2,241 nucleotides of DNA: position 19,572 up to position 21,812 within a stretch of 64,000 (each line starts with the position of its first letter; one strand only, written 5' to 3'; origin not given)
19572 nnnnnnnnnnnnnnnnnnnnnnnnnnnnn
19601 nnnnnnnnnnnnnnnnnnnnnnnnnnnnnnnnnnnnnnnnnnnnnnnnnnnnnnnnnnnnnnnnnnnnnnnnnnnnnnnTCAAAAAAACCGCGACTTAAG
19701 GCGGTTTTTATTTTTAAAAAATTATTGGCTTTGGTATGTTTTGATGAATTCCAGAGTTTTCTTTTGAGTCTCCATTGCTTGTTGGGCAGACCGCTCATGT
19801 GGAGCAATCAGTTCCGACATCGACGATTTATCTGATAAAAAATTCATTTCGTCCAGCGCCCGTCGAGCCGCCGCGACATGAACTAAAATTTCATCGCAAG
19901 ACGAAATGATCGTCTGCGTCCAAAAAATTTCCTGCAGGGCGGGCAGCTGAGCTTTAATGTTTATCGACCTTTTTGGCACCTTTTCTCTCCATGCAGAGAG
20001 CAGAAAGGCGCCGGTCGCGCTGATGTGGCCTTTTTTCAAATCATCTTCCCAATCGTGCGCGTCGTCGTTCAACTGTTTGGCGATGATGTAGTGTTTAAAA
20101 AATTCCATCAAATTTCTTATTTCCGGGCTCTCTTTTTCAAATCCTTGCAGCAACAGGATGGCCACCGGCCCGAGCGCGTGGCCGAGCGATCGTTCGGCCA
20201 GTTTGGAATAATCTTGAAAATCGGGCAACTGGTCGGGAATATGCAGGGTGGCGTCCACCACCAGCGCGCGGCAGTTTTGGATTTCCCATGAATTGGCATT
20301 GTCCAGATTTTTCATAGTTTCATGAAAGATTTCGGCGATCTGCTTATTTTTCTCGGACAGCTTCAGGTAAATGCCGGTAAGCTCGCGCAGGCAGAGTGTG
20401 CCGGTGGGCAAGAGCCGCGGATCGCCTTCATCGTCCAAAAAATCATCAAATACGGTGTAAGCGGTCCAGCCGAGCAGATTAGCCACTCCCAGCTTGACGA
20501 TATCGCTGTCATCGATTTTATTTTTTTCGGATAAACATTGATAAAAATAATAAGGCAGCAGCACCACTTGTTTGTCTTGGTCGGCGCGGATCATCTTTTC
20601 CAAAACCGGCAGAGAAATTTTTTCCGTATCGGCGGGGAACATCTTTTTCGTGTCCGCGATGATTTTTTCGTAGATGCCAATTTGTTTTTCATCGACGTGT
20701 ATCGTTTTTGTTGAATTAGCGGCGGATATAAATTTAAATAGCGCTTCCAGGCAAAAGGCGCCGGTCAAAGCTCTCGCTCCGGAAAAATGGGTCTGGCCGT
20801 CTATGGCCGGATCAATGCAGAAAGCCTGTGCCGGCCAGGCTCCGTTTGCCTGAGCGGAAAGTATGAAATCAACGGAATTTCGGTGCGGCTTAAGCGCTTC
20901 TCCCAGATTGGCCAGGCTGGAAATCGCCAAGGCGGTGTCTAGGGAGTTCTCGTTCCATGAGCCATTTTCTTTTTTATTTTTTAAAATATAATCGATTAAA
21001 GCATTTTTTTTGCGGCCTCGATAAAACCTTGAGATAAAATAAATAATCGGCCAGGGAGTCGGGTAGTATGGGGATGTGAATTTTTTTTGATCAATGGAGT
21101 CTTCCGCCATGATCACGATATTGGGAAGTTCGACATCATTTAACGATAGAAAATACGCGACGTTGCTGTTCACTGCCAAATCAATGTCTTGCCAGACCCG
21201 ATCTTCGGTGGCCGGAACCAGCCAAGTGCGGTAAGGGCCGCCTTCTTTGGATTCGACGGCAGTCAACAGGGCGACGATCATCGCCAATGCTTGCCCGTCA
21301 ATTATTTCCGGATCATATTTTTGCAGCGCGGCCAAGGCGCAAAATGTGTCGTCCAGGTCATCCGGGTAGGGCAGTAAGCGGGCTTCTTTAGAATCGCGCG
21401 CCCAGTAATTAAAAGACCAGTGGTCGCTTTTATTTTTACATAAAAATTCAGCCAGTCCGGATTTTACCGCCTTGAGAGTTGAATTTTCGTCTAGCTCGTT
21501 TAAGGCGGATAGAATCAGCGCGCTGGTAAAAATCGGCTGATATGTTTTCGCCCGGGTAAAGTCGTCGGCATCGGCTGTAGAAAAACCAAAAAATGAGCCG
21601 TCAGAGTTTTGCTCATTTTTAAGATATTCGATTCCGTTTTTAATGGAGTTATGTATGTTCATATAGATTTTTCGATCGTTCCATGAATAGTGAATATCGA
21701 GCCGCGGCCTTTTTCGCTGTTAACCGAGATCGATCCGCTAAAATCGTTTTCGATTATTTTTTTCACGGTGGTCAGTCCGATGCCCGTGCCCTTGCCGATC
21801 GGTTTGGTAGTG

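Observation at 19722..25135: Isoprenoid operon embedded in a two-component system, ending in a fused SHC-like / DDxxD-synthase-like protein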

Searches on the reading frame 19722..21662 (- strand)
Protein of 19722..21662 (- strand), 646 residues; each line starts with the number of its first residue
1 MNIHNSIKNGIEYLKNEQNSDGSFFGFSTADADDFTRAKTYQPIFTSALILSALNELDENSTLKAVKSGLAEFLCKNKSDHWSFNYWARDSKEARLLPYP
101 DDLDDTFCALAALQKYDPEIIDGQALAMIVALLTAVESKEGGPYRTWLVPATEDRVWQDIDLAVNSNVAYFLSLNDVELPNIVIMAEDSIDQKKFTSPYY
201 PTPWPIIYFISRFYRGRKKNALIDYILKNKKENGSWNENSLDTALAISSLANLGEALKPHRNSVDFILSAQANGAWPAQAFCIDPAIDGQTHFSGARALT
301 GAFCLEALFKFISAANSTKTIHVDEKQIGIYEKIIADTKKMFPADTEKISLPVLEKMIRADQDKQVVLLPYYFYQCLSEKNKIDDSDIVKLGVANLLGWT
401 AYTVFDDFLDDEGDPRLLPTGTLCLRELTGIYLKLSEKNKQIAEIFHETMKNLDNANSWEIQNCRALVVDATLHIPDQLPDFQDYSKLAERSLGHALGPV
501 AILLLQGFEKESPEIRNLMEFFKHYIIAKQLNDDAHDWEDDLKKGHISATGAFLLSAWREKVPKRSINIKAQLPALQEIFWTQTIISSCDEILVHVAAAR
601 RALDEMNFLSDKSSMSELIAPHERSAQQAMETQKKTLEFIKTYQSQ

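Call 7: search_protein_families(library=pfam, proteins=[window:19722-21662:-], max_evalue=1)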
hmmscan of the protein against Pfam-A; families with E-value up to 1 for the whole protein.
window:19722-21662:- (646 aa): 4 families
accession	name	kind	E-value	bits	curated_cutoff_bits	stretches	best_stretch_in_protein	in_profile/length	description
PF13243.12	SQHop_cyclase_C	-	0.00093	18.8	26.1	1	4-26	158-180/319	Squalene-hopene cyclase C-terminal domain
PF19086.5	Terpene_syn_C_2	-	0.0074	16.5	23.7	1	402-547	6-167/199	Terpene synthase family 2, C-terminal metal binding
PF02583.22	Trns_repr_metal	-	0.0098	16.7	22.8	1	588-633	28-72/78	Metal-sensitive transcriptional repressor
PF07678.20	TED_complement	-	0.16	11.4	22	0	5-76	114-188/312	A-macroglobulin TED domain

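Call 8: search_protein_families(library=ncbifam, proteins=[window:19722-21662:-], max_evalue=1)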
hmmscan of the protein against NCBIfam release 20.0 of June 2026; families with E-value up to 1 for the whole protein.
window:19722-21662:- (646 aa): 3 families
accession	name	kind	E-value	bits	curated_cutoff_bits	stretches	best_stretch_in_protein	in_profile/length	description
TIGR01787.1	squalene_cyclas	subfamily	7.7e-06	24.8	322.7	1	2-26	456-480/622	squalene/oxidosqualene cyclases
TIGR01507.1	hopene_cyclase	equivalog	0.0012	17.3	431.1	1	5-26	474-495/640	squalene--hopene cyclase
NF053823.1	SCO2321_fam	equivalog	0.021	13.7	300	0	8-70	66-125/405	SCO2321 family membrane protein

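Call 12: search_solved_structures(query=window:19722-21662:-, max_evalue=10, show_alignments=3)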
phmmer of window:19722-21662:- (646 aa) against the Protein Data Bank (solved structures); distinct sequences matched with E-value up to 10: 0.

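Call 13: find_homologous_proteins(query=window:19722-21662:-)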
Query window:19722-21662:- (646 aa): 998 proteins with E <= 0.001 among 8000 candidates; the best 120 are listed.
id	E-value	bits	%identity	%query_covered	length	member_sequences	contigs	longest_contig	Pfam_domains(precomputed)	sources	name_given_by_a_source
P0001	0.0e+0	1473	100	100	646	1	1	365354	-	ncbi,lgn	ncbi:MAG: hypothetical protein ACOZBH_03100 [Patescibacteria group bacterium]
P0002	5.0e-244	830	58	100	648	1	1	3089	-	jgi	-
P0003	1.1e-205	703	50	100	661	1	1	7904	-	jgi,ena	-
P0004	2.9e-199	682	48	99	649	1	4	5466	-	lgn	-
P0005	1.0e-196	673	47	99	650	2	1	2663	-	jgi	-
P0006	7.6e-196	670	48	99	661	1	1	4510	-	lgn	-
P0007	1.2e-195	670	49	100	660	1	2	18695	-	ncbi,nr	ncbi:hypothetical protein L6259_01795 [Candidatus Parcubacteria bacterium]|nr:hypothetical protein [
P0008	1.5e-193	663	48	99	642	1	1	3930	PF07678.21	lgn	-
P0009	2.7e-192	659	47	100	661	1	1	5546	-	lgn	-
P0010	2.9e-192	659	46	100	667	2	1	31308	-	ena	-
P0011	5.5e-192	658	46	99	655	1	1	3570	-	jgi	-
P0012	3.6e-191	655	48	99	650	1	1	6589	-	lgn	-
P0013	1.2e-190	653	47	99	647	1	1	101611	-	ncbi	ncbi:hypothetical protein ACFL0K_00600 [Patescibacteria group bacterium]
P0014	2.3e-190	652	46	100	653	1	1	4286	-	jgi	-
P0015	3.5e-190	652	45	99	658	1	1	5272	-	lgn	-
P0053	1.2e-179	617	43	99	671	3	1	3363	PF07678.21,PF28380.1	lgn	-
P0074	7.6e-177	608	43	99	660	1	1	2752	PF07678.21,PF13243.13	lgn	-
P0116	5.7e-169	582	43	99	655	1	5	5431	PF28380.1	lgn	-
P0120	2.3e-168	580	43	99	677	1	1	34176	PF28380.1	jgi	jgi:hypothetical protein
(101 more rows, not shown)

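Call 14: search_protein_families(library=pfam, proteins=[P0116, P0053, P0074, P0120], max_evalue=0.1)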
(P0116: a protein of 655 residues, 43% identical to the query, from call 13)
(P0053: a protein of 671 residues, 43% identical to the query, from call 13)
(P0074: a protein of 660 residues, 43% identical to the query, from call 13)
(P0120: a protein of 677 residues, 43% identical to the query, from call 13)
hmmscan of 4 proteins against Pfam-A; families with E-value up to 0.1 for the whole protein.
P0116 (655 aa): 1 family
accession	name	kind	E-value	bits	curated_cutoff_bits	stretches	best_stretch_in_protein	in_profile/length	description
PF07678.20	TED_complement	-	0.0014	18.3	22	1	8-85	114-194/312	A-macroglobulin TED domain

P0053 (671 aa): 3 families
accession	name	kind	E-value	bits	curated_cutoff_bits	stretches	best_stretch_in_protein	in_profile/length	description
PF07678.20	TED_complement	-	1.7e-07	31.1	22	1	3-85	113-198/312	A-macroglobulin TED domain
PF13243.12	SQHop_cyclase_C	-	0.0012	18.4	26.1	0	238-311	246-319/319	Squalene-hopene cyclase C-terminal domain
PF10374.15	EST1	-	0.073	13.9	25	0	314-370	33-80/135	Telomerase activating protein Est1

P0074 (660 aa): 2 families
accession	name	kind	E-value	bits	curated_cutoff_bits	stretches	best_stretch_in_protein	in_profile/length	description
PF07678.20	TED_complement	-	2e-07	30.9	22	1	4-83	115-198/312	A-macroglobulin TED domain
PF13243.12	SQHop_cyclase_C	-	1.1e-05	25.1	26.1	1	233-280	243-292/319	Squalene-hopene cyclase C-terminal domain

P0120 (677 aa): 1 family
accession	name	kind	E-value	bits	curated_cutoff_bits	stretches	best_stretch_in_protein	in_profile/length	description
PF07678.20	TED_complement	-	0.0009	18.9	22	1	10-89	114-196/312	A-macroglobulin TED domain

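Call 19: search_solved_structures(query=A1, max_evalue=10, show_alignments=4)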
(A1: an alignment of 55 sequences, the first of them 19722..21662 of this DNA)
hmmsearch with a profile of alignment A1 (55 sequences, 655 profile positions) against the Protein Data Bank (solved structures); distinct sequences matched with E-value up to 10: 10.
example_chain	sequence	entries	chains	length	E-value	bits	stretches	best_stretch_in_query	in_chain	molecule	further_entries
9mhs_B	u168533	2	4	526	1.4e-12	50.2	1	28-311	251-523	Drimenol Synthase | Haloacid dehalogenase superfamily, subfamily IA, variant 3 with third motif having DD or E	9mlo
9m7d_A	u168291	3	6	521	8.5e-12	47.6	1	28-311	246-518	Haloacid dehalogenase superfamily, subfamily IA, variant 3 with third motif having DD or E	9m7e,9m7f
2f9j_A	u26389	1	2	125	0.19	13.5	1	409-449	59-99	Pre-mRNA branch site protein p14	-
2f9d_A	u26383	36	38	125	0.19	13.5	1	409-449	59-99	Pre-mRNA branch site protein p14 | Splicing factor 3B subunit 6 | SF3b14a, Splicing factor 3B subunit 6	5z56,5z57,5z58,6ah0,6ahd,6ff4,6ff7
3lqv_A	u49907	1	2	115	0.68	11.6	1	409-449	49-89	Pre-mRNA branch site protein p14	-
2fho_B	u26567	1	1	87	0.79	11.4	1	409-442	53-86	spliceosomal protein p14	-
3eqy_A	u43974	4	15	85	1.5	10.4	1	510-546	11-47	Mdm4 protein | Protein Mdm4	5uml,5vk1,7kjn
1gsz_A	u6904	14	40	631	3.1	9.5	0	240-316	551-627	SQUALENE--HOPENE CYCLASE | SQUALENE-HOPENE CYCLASE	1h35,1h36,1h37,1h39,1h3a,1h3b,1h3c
2sqc_A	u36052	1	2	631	3.2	9.4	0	240-316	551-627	SQUALENE-HOPENE CYCLASE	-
3sqc_A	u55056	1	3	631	3.2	9.4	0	240-316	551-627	SQUALENE--HOPENE CYCLASE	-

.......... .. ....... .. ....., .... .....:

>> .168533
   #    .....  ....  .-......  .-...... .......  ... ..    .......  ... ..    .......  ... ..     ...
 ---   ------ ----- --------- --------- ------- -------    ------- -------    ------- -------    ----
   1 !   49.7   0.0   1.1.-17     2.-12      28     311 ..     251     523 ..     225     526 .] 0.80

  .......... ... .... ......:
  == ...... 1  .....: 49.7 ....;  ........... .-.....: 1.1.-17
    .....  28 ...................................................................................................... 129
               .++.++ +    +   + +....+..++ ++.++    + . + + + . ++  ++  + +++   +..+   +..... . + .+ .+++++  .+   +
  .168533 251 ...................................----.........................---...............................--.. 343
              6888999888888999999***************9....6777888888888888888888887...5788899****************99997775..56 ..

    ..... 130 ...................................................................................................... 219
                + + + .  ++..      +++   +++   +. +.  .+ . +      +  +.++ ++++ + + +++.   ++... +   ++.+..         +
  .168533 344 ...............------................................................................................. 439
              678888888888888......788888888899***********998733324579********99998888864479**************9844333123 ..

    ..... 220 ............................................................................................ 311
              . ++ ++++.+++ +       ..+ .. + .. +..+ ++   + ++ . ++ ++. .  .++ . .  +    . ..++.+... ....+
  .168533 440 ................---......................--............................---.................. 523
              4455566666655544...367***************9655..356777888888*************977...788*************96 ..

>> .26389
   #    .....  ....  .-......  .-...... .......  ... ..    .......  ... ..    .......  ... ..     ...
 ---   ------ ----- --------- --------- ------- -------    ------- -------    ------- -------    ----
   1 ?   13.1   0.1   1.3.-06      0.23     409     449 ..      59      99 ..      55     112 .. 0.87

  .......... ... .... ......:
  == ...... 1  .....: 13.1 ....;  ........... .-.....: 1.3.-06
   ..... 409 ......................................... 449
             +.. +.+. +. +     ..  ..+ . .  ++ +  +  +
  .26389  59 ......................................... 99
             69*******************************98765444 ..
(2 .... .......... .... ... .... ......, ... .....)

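Call 20: find_encoding_contigs(protein=P0013, flank=8000, max_places=2)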
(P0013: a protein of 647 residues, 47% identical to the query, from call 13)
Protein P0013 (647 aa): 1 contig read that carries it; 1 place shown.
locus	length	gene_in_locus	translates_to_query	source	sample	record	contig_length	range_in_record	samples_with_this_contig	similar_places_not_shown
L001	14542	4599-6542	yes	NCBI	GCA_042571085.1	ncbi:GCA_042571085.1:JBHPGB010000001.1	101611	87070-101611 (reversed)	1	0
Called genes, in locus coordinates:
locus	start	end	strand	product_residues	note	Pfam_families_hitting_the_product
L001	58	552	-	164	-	-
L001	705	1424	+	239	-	PF00483:NTP_transferase, PF12804:NTP_transf_3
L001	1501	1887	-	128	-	PF00072:Response_reg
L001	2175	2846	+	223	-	PF00072:Response_reg, PF00486:Trans_reg_C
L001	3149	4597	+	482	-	PF13589:HATPase_c_3 (faint), PF02518:HATPase_c, PF14501:HATPase_c_5 (weak)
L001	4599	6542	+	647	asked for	-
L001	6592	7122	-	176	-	PF26023:ALA1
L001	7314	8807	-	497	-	PF03193:RsgA_GTPase (faint), PF13173:AAA_14 (faint), PF00005:ABC_tran, PF02463:SMC_N (faint), PF12775:AAA_7 (faint), PF13191:AAA_16 (faint), PF13555:AAA_29 (faint), PF00005:ABC_tran, +7 more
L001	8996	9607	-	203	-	-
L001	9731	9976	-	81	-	PF01541:GIY-YIG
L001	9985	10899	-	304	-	PF03724:META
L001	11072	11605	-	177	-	PF00293:NUDIX (weak)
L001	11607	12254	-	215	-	PF00485:PRK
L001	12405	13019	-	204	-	PF08937:ThsB_TIR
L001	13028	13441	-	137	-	-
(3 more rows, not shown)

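Call 21: search_protein_families(library=pfam, alignment_id=A1, max_evalue=0.1)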
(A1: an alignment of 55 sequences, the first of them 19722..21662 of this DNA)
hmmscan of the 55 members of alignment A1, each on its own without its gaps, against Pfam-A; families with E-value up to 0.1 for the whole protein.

A. member 1, window:19722-21662:- (646 aa): 3 families
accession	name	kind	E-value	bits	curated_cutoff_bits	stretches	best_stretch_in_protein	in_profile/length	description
PF13243.12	SQHop_cyclase_C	-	0.00093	18.8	26.1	0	4-26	158-180/319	Squalene-hopene cyclase C-terminal domain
PF19086.5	Terpene_syn_C_2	-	0.0074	16.5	23.7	1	402-547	6-167/199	Terpene synthase family 2, C-terminal metal binding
PF02583.22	Trns_repr_metal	-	0.0098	16.7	22.8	1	588-633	28-72/78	Metal-sensitive transcriptional repressor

B. families by the number of members that match (of 55 scanned): 29 families (the first 25 are shown)
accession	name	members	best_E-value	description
PF07678.20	TED_complement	30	3.8e-08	A-macroglobulin TED domain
PF13243.12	SQHop_cyclase_C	19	2.5e-05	Squalene-hopene cyclase C-terminal domain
PF00432.27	Prenyltrans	9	5.1e-05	Prenyltransferase alpha-alpha toroid domain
PF01122.25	Cobalamin_bind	5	0.00035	Eukaryotic cobalamin-binding protein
PF13249.12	SQHop_cyclase_N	3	0.0033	Squalene-hopene cyclase N-terminal domain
PF03936.21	Terpene_synth_C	2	0.002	Terpene synthase family, metal binding domain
PF09492.16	Pec_lyase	2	0.0021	Pectic acid lyase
PF19086.5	Terpene_syn_C_2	2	0.0032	Terpene synthase family 2, C-terminal metal binding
PF15447.11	NTS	2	0.028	N-terminal segments of PfEMP1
PF12331.14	Rad26-like_helical_rpts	1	0.0022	Rad26-like, helical repeats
PF25499.1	Beta-prop_pof12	1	0.0056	F-box protein pof12 beta-propeller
PF00615.24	RGS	1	0.0057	Regulator of G protein signaling domain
PF02583.22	Trns_repr_metal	1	0.0098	Metal-sensitive transcriptional repressor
PF07499.19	RuvA_C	1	0.01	RuvA, C-terminal domain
PF17919.7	RT_RNaseH_2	1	0.011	RNase H-like domain found in reverse transcriptase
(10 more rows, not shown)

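Call 22: predict_structure(alignment_id=A1)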
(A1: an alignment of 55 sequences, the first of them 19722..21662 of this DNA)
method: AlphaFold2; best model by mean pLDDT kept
length: 646 residues; sequences in the alignment: 55
mean_pLDDT: 92.9   pTM: 0.82
mean pLDDT of the five models: 92.9, 92.3, 90.5, 89.5, 88.2
residues with pLDDT >= 90: 531; 70-90: 101; 50-70: 9; < 50: 5
segments of 3 or more residues with pLDDT < 50: 318-322
pLDDT, mean of each block of 10 residues (from residue 1): 90 97 93 89 93 97 98 95 88 80 94 96 93 89 87 81 97 93 96 94 97 97 98 95 99 95 97 95 73 94 98 72 78 97 91 92 89 92 91 97 90 91 97 97 97 93 94 95 93 94 96 98 97 96 95 95 92 95 95 98 96 93 95 91 85
secondary structure, 60 per line:
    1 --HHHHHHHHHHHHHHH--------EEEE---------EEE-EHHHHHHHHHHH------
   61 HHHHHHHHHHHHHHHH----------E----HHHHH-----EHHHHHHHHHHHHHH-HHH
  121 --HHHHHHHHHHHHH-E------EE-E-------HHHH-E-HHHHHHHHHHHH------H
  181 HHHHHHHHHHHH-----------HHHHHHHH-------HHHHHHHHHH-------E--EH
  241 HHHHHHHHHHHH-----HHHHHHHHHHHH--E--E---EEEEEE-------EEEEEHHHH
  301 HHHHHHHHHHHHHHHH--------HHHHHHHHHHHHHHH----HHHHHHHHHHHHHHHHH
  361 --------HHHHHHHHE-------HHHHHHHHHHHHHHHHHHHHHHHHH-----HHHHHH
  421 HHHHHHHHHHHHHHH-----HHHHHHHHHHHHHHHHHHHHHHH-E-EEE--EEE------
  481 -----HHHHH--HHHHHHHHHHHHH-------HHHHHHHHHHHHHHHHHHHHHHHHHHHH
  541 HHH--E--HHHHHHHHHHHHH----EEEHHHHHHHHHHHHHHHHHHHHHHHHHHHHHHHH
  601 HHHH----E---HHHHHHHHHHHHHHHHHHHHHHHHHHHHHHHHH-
elements in order: H3-17 E26-29 E39-41 H44-54 H61-76 H92-96 H103-116 H123-135 H155-158 H162-173 H180-192 H204-211 H219-228 H240-252 H258-269 E279-284 E292-296 H297-316 H325-339 H344-360 H369-376 H385-409 H415-435 H441-463 E467-469 E472-474 H486-490 H493-505 H513-543 H549-561 E566-568 H569-604 H613-645

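Call 24: fold_search(model_id=the predicted structure, library=pdb)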
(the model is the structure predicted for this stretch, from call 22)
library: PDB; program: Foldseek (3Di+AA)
matches with E <= 10: 629; with E <= 0.001: 61
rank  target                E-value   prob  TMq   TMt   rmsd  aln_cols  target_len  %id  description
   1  9mhs_A                1.7e-11  1.00  0.39  0.52   3.5       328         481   21  Drimenol synthase (released 2025-07-16)
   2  9m7f_A                2.6e-11  1.00  0.39  0.49   3.4       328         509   22  Crystal structure of AsDMS D333N mutant in complex with farnesyl pyrophosphate (released 2025-09-10)
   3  9m7d_B                3.6e-11  1.00  0.39  0.49   3.6       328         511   22  Crystal structure of AsDMS D333N mutant (released 2025-09-10)
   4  9m7f_B                4.4e-11  1.00  0.40  0.49   3.4       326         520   22  Crystal structure of AsDMS D333N mutant in complex with farnesyl pyrophosphate (released 2025-09-10)
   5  9m7d_A                6.8e-11  1.00  0.39  0.48   3.6       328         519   22  Crystal structure of AsDMS D333N mutant (released 2025-09-10)
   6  9m7e_B                7.5e-11  1.00  0.40  0.51   3.3       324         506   22  Crystal structure of AsDMS D333N mutant in complex with drimenyl phosphate (released 2025-09-10)
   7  9m7e_A                1.0e-10  1.00  0.40  0.49   3.3       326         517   22  Crystal structure of AsDMS D333N mutant in complex with drimenyl phosphate (released 2025-09-10)
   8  9mlo_A                1.8e-10  1.00  0.39  0.50   3.4       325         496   21  Drimenol Synthase - Farnesyl Thiol Complex (released 2025-07-16)
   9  8pak_A                2.0e-10  1.00  0.36  0.64   5.9       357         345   17  Crystal Structure of a Squalene-Hopene Cyclase from Cystobacter fuscus (released 2024-06-26)
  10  9mlo_B                2.5e-10  1.00  0.39  0.51   3.6       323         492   23  Drimenol Synthase - Farnesyl Thiol Complex (released 2025-07-16)
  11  9mhs_B                5.5e-10  1.00  0.39  0.50   3.5       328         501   21  Drimenol synthase (released 2025-07-16)
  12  8pak_B                7.8e-10  1.00  0.38  0.66   5.6       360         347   17  Crystal Structure of a Squalene-Hopene Cyclase from Cystobacter fuscus (released 2024-06-26)
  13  8paj_A                1.1e-08  1.00  0.38  0.67   5.4       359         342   16  Crystal Structure of a Squalene-Hopene cyclase from Archangium gephyra (released 2024-06-26)
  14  6ij1                  6.0e-08  1.00  0.38  0.69   5.0       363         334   14  Crystal structure of a protein from Actinoplanes (released 2019-09-11)
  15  3sqc_A                1.2e-06  1.00  0.31  0.33   9.4       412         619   14  SQUALENE-HOPENE CYCLASE (released 1999-05-18)
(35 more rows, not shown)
